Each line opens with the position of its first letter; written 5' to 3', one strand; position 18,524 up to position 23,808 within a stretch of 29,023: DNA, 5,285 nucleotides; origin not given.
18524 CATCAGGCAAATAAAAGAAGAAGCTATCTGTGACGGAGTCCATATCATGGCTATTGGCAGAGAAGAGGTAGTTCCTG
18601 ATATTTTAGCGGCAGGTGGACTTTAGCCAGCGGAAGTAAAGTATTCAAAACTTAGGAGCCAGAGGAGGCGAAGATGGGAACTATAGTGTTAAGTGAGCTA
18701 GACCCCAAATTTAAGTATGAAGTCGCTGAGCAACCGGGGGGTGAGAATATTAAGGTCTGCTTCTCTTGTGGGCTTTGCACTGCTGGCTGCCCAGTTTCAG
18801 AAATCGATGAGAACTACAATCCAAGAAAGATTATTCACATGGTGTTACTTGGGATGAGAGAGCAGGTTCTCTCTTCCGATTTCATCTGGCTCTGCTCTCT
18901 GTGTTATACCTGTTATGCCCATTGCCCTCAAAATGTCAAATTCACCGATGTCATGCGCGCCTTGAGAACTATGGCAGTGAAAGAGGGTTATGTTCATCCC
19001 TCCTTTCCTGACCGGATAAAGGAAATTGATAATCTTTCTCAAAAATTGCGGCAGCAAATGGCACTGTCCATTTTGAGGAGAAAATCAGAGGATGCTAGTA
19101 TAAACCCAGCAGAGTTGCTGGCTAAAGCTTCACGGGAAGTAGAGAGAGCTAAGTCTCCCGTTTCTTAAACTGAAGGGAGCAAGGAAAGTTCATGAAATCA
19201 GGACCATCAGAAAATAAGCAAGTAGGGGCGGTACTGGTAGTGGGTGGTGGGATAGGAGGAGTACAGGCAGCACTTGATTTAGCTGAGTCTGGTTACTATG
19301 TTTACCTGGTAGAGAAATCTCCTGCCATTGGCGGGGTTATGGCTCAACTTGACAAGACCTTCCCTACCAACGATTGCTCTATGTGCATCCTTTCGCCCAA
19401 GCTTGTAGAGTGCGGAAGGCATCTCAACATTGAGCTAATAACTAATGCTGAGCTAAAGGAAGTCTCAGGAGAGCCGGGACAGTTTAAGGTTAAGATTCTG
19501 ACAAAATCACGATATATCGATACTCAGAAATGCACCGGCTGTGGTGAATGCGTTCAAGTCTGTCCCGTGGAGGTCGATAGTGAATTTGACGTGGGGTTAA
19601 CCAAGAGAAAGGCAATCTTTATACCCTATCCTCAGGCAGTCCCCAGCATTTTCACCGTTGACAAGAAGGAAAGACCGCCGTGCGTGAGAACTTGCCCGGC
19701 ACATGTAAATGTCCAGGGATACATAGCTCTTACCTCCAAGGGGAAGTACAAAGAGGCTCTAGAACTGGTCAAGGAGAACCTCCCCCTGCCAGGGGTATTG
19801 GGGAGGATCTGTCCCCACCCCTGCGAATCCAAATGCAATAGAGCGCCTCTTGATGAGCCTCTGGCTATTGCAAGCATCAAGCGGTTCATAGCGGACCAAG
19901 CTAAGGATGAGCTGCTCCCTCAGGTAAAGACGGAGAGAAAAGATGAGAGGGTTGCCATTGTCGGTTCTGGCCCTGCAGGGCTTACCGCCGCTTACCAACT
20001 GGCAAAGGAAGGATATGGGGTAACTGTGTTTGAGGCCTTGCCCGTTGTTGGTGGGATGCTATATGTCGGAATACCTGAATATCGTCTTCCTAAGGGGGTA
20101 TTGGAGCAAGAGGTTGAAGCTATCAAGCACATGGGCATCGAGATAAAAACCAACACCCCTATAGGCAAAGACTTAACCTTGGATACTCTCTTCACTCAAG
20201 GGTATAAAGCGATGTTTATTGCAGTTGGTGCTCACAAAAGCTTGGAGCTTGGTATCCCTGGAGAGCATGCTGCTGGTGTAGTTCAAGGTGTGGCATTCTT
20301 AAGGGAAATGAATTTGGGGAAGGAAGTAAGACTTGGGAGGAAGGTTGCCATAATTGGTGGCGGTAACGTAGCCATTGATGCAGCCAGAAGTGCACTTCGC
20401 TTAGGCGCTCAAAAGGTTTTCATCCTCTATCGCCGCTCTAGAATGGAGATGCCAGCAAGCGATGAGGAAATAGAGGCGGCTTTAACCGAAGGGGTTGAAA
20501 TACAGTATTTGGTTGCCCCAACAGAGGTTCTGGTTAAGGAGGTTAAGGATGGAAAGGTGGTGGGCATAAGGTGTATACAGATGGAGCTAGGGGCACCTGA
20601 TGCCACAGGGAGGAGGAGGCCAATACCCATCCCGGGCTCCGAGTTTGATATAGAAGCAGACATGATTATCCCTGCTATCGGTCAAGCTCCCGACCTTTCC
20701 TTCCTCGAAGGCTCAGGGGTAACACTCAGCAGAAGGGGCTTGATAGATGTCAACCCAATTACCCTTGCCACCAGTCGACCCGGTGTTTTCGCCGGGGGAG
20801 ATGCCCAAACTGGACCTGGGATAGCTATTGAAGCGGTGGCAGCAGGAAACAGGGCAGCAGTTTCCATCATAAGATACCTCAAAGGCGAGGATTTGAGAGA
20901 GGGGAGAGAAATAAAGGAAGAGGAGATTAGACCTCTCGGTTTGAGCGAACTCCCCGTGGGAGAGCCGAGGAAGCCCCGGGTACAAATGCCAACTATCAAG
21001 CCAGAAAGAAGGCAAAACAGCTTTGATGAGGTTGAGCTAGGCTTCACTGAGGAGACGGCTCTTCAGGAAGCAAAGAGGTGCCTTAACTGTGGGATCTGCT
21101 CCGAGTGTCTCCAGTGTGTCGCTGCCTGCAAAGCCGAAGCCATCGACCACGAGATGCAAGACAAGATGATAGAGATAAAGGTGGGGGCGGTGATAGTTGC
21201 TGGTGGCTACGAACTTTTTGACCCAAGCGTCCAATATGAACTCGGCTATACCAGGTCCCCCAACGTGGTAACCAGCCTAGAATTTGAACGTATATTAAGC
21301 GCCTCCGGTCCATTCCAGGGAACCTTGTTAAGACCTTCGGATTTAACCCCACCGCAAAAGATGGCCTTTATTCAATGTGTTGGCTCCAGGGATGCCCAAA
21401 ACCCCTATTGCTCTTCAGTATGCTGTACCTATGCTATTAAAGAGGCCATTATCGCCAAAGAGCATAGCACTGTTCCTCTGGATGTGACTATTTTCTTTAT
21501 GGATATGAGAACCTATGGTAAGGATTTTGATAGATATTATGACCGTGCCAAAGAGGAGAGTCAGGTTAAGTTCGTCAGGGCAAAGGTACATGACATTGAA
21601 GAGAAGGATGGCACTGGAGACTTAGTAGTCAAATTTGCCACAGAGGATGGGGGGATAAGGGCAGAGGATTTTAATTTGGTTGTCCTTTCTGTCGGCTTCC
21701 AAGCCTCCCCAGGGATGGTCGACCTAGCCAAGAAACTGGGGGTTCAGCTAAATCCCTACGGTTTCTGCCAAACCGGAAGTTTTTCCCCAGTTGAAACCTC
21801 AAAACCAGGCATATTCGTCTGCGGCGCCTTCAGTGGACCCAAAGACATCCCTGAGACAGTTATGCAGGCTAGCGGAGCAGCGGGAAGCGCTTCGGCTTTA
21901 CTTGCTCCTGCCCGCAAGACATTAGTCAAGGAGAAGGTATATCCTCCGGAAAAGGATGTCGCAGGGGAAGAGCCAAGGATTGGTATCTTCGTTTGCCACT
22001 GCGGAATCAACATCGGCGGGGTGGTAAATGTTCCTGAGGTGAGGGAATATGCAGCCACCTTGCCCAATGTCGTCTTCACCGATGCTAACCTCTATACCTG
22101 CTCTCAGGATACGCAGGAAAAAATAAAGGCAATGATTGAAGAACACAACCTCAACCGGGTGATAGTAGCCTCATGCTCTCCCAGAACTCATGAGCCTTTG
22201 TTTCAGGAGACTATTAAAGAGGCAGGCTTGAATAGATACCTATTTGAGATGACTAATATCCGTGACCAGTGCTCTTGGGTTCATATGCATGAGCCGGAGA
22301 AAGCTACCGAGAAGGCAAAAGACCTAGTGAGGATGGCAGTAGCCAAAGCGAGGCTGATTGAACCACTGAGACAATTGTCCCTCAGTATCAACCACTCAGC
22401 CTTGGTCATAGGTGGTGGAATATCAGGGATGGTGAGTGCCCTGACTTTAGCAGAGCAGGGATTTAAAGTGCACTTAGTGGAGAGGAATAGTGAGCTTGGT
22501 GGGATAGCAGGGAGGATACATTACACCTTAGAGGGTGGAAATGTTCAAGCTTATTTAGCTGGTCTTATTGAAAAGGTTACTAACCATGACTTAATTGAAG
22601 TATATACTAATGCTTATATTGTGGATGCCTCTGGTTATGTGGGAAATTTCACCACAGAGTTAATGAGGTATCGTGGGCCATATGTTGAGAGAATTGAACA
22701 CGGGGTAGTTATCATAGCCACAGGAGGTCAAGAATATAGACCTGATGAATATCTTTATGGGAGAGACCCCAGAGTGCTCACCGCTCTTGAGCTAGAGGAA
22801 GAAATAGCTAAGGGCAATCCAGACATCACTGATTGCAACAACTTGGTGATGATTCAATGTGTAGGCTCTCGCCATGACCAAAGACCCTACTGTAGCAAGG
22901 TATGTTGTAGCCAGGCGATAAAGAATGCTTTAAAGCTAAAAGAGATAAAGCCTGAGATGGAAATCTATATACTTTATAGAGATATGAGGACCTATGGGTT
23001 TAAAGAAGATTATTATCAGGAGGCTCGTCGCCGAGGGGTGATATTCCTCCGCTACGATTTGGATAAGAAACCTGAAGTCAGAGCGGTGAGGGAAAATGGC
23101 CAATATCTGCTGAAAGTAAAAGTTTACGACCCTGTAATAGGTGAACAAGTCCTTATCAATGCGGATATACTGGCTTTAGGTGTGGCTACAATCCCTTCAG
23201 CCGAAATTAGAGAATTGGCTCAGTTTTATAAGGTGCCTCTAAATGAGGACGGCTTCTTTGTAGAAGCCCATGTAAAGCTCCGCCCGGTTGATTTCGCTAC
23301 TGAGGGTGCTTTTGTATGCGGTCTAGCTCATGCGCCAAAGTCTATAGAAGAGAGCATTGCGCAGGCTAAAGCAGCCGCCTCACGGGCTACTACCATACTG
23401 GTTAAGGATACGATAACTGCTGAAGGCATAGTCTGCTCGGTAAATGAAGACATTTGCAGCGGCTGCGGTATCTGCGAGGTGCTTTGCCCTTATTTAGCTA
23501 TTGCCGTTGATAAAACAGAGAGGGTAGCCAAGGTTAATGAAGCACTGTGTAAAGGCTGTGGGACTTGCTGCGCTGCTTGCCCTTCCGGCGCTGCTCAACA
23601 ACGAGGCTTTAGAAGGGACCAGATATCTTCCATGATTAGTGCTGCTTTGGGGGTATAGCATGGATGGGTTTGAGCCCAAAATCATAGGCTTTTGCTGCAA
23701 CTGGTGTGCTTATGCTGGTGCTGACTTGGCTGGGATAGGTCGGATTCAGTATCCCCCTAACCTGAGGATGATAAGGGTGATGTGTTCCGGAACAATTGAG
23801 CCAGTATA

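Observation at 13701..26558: HdrB-less MetVF-Hdr-[NiFe]-hydrogenase operon: candidate H2/NADPH-coupled electron-bifurcating methylene-THF reductase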

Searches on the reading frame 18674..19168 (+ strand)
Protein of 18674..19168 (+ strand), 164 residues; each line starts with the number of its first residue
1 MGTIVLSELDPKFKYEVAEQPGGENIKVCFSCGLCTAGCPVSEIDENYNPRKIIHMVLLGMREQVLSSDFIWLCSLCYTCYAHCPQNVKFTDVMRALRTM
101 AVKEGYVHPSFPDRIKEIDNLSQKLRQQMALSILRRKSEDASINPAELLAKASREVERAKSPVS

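Call 3: search_protein_families(library=pfam, proteins=[window:18674-19168:+], max_evalue=0.001)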
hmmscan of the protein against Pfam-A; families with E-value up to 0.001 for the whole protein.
window:18674-19168:+ (164 aa): 6 families
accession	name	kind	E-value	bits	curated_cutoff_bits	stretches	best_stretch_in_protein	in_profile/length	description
PF13183.11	Fer4_8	-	2.7e-10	41.1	27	1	27-88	3-68/68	4Fe-4S dicluster domain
PF13187.11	Fer4_9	-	7.7e-09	35.9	27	1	29-87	2-50/52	4Fe-4S dicluster domain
PF13534.11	Fer4_17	-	1.5e-08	35.4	22.2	1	29-88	2-60/61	4Fe-4S dicluster domain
PF13237.11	Fer4_10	-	1.9e-08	34.5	25.5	0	27-45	7-27/53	4Fe-4S dicluster domain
PF13484.11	Fer4_16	-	0.00018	22.6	30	0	29-87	2-66/66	4Fe-4S double cluster binding domain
PF12838.12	Fer4_7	-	0.00035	21.4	27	0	29-88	2-52/52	4Fe-4S dicluster domain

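Call 4: search_protein_families(library=ncbifam, proteins=[window:18674-19168:+], max_evalue=0.001)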
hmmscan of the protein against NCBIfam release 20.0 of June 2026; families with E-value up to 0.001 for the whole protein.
window:18674-19168:+ (164 aa): 18 families
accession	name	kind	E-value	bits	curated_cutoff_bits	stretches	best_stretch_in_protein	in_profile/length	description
TIGR03290.1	CoB_CoM_SS_C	equivalog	9.1e-27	93.8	160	1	26-111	1-85/144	CoB--CoM heterodisulfide reductase subunit C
NF038018.1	qmoC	equivalog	5.3e-21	75.5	300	1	12-111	4-100/360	quinone-interacting membrane-bound oxidoreductase complex subunit QmoC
NF041890.1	hdrC_Methbact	equivalog_domain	6.7e-19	68.2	270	1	24-107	26-107/192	ferredoxin:CoB-CoM heterodisulfide reductase subunit HdrC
NF041779.1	hetero_SS_HdrC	equivalog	7.7e-19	67.9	350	1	26-106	30-108/198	ferredoxin:CoB-CoM heterodisulfide reductase subunit HdrC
NF008369.0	PRK11168.1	equivalog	2.2e-11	43.3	278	1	25-130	9-114/401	anaerobic glycerol-3-phosphate dehydrogenase subunit C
NF009226.0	PRK12576.1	equivalog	2.2e-09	37.1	344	1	28-107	155-236/317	succinate dehydrogenase/fumarate reductase iron-sulfur subunit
NF008434.0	PRK11274.1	equivalog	4.8e-07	29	333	1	18-152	14-151/409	glycolate oxidase subunit GlcF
TIGR03379.1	glycerol3P_GlpC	equivalog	7.6e-07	28.2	279.9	1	26-99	4-79/397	anaerobic glycerol-3-phosphate dehydrogenase subunit GlpC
NF004898.0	PRK06259.1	equivalog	1.1e-06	27.6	385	1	24-121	131-236/488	fumarate reductase (CoM/CoB) subunit TfrB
TIGR00273.1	TIGR00273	equivalog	1.6e-06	27.3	444.8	1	28-126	294-389/432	LutB/LldF family L-lactate oxidation iron-sulfur protein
NF004616.0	PRK05950.1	subfamily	9.7e-06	24.9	228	1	24-104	144-236/238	succinate dehydrogenase iron-sulfur subunit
TIGR00384.1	dhsB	subfamily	1e-05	25.1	88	1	18-96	131-220/222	succinate dehydrogenase and fumarate reductase iron-sulfur protein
NF042909.1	FMH_DH_FwdF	exception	8.9e-05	21.7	375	1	27-87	15-114/336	tungsten-dependent formylmethanofuran dehydrogenase subunit FwdF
NF045663.1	diclust_near_Sec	equivalog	0.00023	19.4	530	1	67-111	348-392/759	pyridine nucleotide-disulfide oxidoreductase/dicluster-binding protein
NF038196.1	ferrodoxin_EFR1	subfamily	0.00042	20.4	75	0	27-46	184-203/242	EFR1 family ferrodoxin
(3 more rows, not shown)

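Call 71: search_solved_structures(query=window:18674-19168:+, show_alignments=2, max_evalue=0.001)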
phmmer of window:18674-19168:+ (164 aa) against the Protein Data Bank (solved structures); distinct sequences matched with E-value up to 0.001: 26.
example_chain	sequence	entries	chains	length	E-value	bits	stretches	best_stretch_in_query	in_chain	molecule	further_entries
5odc_C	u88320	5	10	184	4.1e-22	82.2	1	25-107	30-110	Heterodisulfide reductase, subunit C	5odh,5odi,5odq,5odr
8rvv_C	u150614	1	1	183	7.1e-22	81.4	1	8-110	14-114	H(2):CoB-CoM heterodisulfide,ferredoxin reductase subunit C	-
8rvu_c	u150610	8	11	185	7.4e-22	81.3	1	8-110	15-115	H(2):CoB-CoM heterodisulfide,ferredoxin reductase subunit C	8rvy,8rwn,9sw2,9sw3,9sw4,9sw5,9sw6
9sfi_E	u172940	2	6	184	2.7e-21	79.5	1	24-107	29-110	H(2)/formate:CoB-CoM heterodisulfide,ferredoxin reductase subunit C2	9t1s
7bkb_C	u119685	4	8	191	1.1e-17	67.8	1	6-120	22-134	CoB--CoM heterodisulfide reductase subunit C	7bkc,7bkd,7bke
5lc5_I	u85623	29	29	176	2.2e-05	27.8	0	27-77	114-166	NADH dehydrogenase [ubiquinone] iron-sulfur protein 8, mitochondrial | Mitochondrial complex I, TYKY subunit | NADH:ubiquinone oxidoreductase core subunit S8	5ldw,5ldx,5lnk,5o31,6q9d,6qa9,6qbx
7v2c_B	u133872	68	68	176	2.2e-05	27.8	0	27-77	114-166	NADH dehydrogenase [ubiquinone] iron-sulfur protein 8, mitochondrial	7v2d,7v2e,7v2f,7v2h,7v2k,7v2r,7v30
5xtb_B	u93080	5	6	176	3e-05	27.3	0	27-77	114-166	NADH dehydrogenase [ubiquinone] iron-sulfur protein 8, mitochondrial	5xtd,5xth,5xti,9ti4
7qsd_I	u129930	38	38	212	3.8e-05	27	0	27-77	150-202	NADH dehydrogenase [ubiquinone] iron-sulfur protein 8, mitochondrial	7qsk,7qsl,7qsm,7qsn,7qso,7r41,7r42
5gpn_b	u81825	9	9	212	4e-05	27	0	27-77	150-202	NADH dehydrogenase [ubiquinone] iron-sulfur protein 8 | NADH dehydrogenase [ubiquinone] iron-sulfur protein 8, mitochondrial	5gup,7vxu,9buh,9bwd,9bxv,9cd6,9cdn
6zk9_9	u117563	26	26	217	4.3e-05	26.9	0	27-77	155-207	Mitochondrial complex I, TYKY subunit | Complex I-23kD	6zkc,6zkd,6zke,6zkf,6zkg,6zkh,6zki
9cwt_B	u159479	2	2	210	5e-05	26.6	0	27-77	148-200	NADH dehydrogenase [ubiquinone] iron-sulfur protein 8, mitochondrial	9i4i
6g2j_I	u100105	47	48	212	5.2e-05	26.6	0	27-77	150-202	NADH dehydrogenase [ubiquinone] iron-sulfur protein 8, mitochondrial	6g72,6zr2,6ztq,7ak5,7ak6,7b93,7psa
8ud1_1I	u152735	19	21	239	5.8e-05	26.4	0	27-77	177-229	NADH dehydrogenase [ubiquinone] iron-sulfur protein 8, mitochondrial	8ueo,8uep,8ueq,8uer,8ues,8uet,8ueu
7ar7_I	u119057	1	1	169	0.00021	24.6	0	27-74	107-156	NADH dehydrogenase [ubiquinone] iron-sulfur protein 8-A, mitochondrial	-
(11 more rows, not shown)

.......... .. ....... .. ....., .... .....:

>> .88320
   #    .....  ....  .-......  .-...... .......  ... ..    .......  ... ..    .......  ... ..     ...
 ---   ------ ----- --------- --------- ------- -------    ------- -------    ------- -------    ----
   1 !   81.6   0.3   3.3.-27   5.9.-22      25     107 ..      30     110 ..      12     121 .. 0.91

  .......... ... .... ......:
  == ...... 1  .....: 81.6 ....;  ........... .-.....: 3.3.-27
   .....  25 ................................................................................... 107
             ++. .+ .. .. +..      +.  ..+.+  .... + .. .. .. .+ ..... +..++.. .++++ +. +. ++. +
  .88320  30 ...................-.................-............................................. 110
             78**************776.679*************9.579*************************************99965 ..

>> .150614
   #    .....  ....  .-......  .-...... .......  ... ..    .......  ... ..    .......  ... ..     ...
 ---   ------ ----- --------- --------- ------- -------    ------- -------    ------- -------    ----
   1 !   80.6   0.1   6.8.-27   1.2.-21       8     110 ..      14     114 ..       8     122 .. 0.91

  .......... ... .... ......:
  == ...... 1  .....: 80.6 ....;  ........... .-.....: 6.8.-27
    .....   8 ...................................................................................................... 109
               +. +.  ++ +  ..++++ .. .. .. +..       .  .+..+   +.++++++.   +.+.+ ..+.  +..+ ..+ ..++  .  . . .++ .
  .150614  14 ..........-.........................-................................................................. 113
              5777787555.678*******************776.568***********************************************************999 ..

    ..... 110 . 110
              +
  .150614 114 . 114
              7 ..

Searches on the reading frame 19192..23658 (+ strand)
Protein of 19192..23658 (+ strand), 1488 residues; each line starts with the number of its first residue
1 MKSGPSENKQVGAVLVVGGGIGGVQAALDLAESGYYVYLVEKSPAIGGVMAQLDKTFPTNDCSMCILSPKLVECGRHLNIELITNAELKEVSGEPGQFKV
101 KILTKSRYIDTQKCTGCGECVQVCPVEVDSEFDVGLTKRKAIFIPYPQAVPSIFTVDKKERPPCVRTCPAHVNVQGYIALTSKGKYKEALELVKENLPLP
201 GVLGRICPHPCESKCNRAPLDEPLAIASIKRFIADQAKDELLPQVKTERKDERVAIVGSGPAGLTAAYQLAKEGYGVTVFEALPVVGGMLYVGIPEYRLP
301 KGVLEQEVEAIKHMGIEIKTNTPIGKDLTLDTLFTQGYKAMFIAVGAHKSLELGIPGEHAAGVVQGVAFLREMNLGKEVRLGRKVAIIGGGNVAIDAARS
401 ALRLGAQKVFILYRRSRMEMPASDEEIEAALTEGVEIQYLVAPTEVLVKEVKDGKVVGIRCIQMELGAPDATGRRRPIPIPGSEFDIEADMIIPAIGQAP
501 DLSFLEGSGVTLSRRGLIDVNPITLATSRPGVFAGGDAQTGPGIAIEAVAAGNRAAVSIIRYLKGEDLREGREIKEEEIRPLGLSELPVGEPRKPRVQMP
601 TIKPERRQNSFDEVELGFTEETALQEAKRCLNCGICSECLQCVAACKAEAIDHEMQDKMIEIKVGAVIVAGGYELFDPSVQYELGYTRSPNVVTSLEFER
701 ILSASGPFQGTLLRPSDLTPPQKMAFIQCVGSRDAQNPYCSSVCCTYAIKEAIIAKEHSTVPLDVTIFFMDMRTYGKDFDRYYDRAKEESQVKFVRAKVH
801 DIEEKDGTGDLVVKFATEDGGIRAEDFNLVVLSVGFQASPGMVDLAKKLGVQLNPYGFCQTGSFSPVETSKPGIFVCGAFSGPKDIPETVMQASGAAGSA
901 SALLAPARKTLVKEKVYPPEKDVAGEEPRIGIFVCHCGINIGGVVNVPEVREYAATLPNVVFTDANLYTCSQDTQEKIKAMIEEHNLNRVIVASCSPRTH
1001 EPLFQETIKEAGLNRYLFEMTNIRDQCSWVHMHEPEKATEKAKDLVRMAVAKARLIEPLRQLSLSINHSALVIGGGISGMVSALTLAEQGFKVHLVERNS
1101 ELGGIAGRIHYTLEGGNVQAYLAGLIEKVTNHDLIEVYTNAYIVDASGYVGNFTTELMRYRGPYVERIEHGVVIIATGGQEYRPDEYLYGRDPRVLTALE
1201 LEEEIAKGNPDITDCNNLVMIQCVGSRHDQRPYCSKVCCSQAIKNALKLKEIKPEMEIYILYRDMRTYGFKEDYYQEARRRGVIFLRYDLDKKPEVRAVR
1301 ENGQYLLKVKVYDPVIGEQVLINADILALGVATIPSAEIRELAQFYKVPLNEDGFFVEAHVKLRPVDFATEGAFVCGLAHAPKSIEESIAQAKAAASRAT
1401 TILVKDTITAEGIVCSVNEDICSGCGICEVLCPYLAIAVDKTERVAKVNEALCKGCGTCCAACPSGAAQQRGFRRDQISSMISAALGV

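Call 3: search_protein_families(library=pfam, proteins=[window:19192-23658:+], max_evalue=0.001)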
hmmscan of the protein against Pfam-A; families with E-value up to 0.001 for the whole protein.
window:19192-23658:+ (1488 aa): 25 families
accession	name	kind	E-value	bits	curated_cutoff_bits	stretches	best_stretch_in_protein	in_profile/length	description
PF07992.20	Pyr_redox_2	-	1.5e-58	199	26.1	4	253-552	2-291/291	Pyridine nucleotide-disulphide oxidoreductase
PF13450.12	NAD_binding_8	-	4e-26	91.5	21.9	3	256-291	1-36/68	NAD(P)-binding Rossmann-like domain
PF13738.12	Pyr_redox_3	-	1.2e-21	77.7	30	1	343-536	130-305/305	Pyridine nucleotide-disulphide oxidoreductase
PF14691.11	Fer4_20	-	2.4e-21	76.1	25.8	2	161-239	29-110/113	Dihydroprymidine dehydrogenase domain II, 4Fe-4S cluster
PF12831.13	FAD_oxidored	-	1.7e-20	74.2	27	3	14-51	2-39/416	FAD dependent oxidoreductase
PF01266.30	DAO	-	3.4e-20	73.3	27.9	2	1071-1108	3-41/353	FAD dependent oxidoreductase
PF00070.33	Pyr_redox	-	8.1e-18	65.2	22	1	384-439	1-54/82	Pyridine nucleotide-disulphide oxidoreductase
PF00890.30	FAD_binding_2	-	1.3e-16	61.2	20.4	3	1070-1104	2-36/414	FAD binding domain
PF03486.20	HI0933_like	-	7.3e-12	45.7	50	0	1070-1103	3-36/244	HI0933-like protein Rossmann domain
PF01946.23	Thi4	-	3.2e-11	43.3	26.2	1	253-293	19-60/235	Thi4 family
PF00037.32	Fer4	-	4.3e-11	42.6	21.1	2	108-127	2-21/24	4Fe-4S binding domain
PF01134.28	GIDA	-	5.4e-11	42.6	22.1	0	14-42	2-30/391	Glucose inhibited division protein A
PF01494.25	FAD_binding_3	-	1.1e-10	41.8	22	0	1070-1101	4-35/349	FAD binding domain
PF13237.11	Fer4_10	-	5.9e-09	36.2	25.5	1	108-129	3-25/53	4Fe-4S dicluster domain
PF13454.12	NAD_binding_9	-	1.3e-08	35.4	21.8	0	779-836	103-154/155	FAD-NAD(P)-binding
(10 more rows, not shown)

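Call 4: search_protein_families(library=ncbifam, proteins=[window:19192-23658:+], max_evalue=0.001)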
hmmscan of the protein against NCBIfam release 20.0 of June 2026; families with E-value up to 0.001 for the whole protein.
window:19192-23658:+ (1488 aa): 180 families (the best 25 are shown)
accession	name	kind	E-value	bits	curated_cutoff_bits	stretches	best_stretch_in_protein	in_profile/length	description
NF040770.1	hetero_SS_HdrA2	exception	2.3e-303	1008.2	1100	4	929-1159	1-232/777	CoB-CoM heterodisulfide reductase HdrA2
NF041778.1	hetero_SS_HdrA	equivalog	8.6e-222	738.1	1400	4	636-914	300-580/771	ferredoxin:CoB-CoM heterodisulfide reductase subunit HdrA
NF041891.1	hdrA_Methbact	equivalog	3.6e-208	693.4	1300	4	1168-1486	313-636/762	ferredoxin:CoB-CoM heterodisulfide reductase subunit HdrA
NF009410.0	PRK12771.1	subfamily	4.9e-176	586.6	516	3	156-667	42-545/566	NAD(P)-binding protein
NF009454.0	PRK12814.1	equivalog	3.5e-153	511.4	916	1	163-643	103-581/657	putative NADPH-dependent glutamate synthase small subunit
NF009414.0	PRK12778.1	equivalog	1.6e-126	423.5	1103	2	160-564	335-750/752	bifunctional dihydroorotate dehydrogenase B NAD binding subunit/NADPH-dependent glutamate synthase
TIGR01316.1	gltA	equivalog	2.9e-114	382.3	471.75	2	158-563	32-449/449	NADPH-dependent glutamate synthase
TIGR03315.1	Se_ygfK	equivalog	1.7e-109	366.8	835.3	2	163-643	446-897/1012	putative selenate reductase subunit YgfK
NF010590.0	PRK13984.1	equivalog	1e-99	334.4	946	2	164-566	198-609/611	putative oxidoreductase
TIGR01318.1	gltD_gamma_fam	subfamily_domain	1.8e-99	333.5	482.95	1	162-564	48-466/467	glutamate synthase, small subunit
NF009413.0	PRK12775.1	equivalog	7.8e-95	318.6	1895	2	161-565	338-756/1006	putative trifunctional 2-polyprenylphenol hydroxylase/glutamate synthase subunit beta/ferritin domain-containing protein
NF009408.0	PRK12769.1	equivalog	8.5e-95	318.2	1003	2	161-565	233-653/659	formate-dependent uric acid utilization protein AegA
NF009451.0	PRK12809.1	equivalog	5.3e-82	276.1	1154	1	160-561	215-632/639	formate-dependent uric acid utilization protein YgfT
NF009415.0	PRK12779.1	equivalog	5e-78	263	1519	1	163-563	209-626/944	putative bifunctional glutamate synthase subunit beta/2-polyprenylphenol hydroxylase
NF009409.0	PRK12770.1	subfamily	7.9e-76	255.4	343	1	246-566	13-353/360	putative glutamate synthase subunit beta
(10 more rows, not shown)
